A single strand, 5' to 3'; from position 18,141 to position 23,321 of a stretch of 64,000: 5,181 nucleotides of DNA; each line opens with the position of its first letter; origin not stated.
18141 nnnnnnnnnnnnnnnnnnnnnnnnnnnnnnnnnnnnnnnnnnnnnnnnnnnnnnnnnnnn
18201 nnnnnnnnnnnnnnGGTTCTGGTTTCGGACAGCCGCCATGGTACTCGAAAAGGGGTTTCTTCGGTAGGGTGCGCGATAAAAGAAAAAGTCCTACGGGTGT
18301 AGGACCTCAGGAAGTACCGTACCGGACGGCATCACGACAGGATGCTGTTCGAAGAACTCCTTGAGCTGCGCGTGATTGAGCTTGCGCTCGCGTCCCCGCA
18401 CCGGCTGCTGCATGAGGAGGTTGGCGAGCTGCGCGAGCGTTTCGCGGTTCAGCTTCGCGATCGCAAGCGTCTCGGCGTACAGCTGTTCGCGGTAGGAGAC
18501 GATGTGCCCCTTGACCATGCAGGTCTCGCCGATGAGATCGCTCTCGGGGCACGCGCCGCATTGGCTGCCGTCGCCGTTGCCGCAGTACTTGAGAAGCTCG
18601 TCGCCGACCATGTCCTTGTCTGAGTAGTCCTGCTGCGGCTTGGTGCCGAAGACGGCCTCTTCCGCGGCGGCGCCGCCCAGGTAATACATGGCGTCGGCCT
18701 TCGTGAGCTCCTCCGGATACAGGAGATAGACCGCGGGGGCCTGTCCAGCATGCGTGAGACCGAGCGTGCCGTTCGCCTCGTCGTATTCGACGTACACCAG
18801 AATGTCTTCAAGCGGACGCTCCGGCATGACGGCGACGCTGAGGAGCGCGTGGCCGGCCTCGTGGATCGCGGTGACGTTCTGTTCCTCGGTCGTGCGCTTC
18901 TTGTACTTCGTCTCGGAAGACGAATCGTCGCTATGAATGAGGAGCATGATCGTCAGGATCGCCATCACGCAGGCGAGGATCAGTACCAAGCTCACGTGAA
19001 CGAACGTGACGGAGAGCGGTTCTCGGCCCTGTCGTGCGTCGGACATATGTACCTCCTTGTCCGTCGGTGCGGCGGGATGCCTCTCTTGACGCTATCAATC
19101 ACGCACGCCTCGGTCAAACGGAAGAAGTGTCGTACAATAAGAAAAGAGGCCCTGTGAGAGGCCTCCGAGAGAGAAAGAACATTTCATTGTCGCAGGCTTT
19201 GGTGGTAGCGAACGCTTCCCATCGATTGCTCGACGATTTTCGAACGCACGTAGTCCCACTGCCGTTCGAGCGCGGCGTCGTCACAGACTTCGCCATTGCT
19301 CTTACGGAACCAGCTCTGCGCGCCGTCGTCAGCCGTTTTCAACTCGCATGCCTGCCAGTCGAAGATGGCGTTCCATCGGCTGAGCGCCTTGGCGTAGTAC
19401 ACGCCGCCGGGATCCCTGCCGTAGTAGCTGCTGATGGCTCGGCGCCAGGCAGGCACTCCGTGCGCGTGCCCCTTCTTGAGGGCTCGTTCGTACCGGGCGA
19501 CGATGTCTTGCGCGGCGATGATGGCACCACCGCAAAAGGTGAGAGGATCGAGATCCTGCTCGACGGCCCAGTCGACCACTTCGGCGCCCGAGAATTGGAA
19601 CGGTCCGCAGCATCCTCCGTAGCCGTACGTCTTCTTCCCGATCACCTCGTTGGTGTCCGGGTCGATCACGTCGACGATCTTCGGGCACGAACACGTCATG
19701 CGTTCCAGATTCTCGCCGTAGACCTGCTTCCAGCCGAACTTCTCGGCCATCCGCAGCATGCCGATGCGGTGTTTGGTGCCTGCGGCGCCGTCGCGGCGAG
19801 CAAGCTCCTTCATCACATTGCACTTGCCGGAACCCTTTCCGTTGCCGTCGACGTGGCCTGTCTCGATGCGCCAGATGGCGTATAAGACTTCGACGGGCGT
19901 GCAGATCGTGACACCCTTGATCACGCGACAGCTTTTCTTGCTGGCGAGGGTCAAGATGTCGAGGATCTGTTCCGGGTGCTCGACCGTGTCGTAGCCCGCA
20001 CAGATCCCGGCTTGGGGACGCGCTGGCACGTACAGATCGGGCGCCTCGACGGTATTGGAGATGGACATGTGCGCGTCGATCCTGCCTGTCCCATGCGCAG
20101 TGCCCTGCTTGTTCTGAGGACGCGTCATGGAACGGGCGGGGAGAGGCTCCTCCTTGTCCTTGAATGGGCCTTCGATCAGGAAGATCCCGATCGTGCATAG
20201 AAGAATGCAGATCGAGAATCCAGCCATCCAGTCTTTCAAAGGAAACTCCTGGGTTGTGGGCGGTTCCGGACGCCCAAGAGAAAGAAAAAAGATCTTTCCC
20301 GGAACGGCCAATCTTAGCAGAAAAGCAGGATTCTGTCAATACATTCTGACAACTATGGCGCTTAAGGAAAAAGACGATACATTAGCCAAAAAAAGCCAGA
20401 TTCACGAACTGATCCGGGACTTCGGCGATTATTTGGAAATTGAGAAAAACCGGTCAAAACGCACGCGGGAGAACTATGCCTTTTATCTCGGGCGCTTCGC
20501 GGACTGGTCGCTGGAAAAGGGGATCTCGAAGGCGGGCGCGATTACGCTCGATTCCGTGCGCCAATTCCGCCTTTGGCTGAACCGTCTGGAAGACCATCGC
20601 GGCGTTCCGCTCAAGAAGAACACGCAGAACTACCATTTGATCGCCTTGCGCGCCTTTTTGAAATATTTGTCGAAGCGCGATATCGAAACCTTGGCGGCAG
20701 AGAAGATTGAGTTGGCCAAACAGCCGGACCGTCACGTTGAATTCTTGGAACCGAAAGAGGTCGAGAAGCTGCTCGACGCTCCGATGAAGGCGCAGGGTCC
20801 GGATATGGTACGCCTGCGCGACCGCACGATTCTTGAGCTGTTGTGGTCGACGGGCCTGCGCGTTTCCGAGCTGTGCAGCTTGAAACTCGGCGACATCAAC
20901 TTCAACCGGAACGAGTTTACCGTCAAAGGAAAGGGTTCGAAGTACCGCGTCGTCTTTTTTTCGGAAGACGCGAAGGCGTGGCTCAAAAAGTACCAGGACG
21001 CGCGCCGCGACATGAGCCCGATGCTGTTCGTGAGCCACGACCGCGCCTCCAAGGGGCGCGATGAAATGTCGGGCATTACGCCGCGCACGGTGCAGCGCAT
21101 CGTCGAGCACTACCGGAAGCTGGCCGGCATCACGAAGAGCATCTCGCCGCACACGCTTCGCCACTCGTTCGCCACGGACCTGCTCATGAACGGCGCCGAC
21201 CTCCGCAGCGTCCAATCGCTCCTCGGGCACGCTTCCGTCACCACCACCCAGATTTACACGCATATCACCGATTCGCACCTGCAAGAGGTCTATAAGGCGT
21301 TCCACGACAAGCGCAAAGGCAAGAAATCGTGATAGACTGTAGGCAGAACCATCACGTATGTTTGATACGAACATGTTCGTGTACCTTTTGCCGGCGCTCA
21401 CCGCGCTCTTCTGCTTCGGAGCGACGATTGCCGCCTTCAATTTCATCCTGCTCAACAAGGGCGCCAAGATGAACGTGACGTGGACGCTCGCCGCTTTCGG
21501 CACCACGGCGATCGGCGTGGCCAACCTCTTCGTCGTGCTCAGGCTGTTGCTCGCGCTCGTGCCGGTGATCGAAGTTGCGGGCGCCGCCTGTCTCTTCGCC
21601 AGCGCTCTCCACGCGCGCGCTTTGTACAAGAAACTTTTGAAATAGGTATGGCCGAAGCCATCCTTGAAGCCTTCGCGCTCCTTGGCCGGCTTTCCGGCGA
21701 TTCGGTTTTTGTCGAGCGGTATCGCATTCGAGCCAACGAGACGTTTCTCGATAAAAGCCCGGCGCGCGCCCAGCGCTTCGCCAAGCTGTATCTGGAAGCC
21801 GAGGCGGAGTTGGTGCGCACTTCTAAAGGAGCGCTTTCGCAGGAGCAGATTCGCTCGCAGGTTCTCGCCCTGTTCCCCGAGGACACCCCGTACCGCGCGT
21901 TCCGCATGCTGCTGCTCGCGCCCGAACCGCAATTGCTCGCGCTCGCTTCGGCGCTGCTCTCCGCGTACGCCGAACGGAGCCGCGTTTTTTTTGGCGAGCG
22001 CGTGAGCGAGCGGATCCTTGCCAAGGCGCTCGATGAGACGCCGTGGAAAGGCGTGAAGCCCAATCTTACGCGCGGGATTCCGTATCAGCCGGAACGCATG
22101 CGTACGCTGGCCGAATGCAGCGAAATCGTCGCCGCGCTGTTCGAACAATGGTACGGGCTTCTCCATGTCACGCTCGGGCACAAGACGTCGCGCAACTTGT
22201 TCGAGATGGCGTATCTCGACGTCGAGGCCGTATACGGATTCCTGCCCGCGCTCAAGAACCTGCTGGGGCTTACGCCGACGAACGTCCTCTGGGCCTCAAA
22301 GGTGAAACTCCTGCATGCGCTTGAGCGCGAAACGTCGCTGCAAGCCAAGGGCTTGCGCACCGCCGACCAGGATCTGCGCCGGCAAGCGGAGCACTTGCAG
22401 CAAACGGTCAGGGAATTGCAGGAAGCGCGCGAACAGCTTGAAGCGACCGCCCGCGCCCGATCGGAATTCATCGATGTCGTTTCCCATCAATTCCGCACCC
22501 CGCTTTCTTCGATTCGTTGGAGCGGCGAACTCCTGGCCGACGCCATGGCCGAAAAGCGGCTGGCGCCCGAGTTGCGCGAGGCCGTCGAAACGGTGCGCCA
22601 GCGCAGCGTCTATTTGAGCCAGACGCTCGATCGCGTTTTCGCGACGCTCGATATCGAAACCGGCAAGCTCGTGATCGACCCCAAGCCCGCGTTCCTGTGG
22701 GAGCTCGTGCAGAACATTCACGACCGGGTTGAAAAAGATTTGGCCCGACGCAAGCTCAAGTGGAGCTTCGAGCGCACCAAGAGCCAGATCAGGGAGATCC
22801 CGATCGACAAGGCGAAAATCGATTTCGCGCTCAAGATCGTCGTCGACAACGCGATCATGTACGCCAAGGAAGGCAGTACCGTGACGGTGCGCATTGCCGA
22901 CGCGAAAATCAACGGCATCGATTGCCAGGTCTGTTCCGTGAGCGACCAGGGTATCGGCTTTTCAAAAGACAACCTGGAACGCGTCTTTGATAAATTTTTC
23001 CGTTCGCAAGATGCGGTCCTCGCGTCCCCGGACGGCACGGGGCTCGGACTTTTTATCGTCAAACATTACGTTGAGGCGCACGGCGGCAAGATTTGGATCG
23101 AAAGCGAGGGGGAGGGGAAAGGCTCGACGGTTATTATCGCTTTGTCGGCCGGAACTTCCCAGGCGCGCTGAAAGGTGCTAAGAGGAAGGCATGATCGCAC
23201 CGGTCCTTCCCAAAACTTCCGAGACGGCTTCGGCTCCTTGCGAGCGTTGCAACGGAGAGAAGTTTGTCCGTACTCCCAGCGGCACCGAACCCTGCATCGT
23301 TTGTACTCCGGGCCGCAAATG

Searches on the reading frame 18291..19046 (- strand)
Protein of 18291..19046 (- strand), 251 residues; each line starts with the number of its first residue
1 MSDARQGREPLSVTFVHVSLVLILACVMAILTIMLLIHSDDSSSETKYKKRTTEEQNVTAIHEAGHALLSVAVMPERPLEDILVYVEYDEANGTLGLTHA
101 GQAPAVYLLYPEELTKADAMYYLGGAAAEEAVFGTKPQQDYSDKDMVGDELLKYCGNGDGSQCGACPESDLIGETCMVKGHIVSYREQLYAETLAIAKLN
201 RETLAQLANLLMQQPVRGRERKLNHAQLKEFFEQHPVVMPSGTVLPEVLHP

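Call 42: search_protein_families(library=ncbifam, proteins=[window:18291-19046:-], max_evalue=0.01)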
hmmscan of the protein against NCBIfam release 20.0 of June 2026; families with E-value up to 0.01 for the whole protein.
window:18291-19046:- (251 aa): 1 family
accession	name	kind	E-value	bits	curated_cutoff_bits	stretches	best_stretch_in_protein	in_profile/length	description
TIGR01241.2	FtsH_fam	equivalog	1.1e-06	27.7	600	1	46-136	408-493/598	ATP-dependent zinc metalloprotease FtsH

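Call 70: search_protein_families(library=pfam, proteins=[window:18291-19046:-], max_evalue=0.001)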
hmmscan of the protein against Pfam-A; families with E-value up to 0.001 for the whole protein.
window:18291-19046:- (251 aa): 1 family
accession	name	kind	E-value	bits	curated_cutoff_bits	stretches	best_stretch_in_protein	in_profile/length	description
PF01434.24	Peptidase_M41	-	1.2e-07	32.2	29.9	1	52-134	4-81/191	Peptidase family M41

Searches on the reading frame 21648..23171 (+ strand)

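Call 29: search_protein_families(library=pfam, proteins=[window:21648-23171:+], max_evalue=0.001)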
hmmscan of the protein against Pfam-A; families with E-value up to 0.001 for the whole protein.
window:21648-23171:+ (507 aa): 2 families
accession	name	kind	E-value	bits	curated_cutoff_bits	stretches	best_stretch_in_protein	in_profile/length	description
PF02518.31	HATPase_c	-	3.8e-22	79.3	26.4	1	390-500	5-108/111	Histidine kinase-, DNA gyrase B-, and HSP90-like ATPase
PF00512.31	HisKA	-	3.1e-10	40.4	26.9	1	270-331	1-58/66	His Kinase A (phospho-acceptor) domain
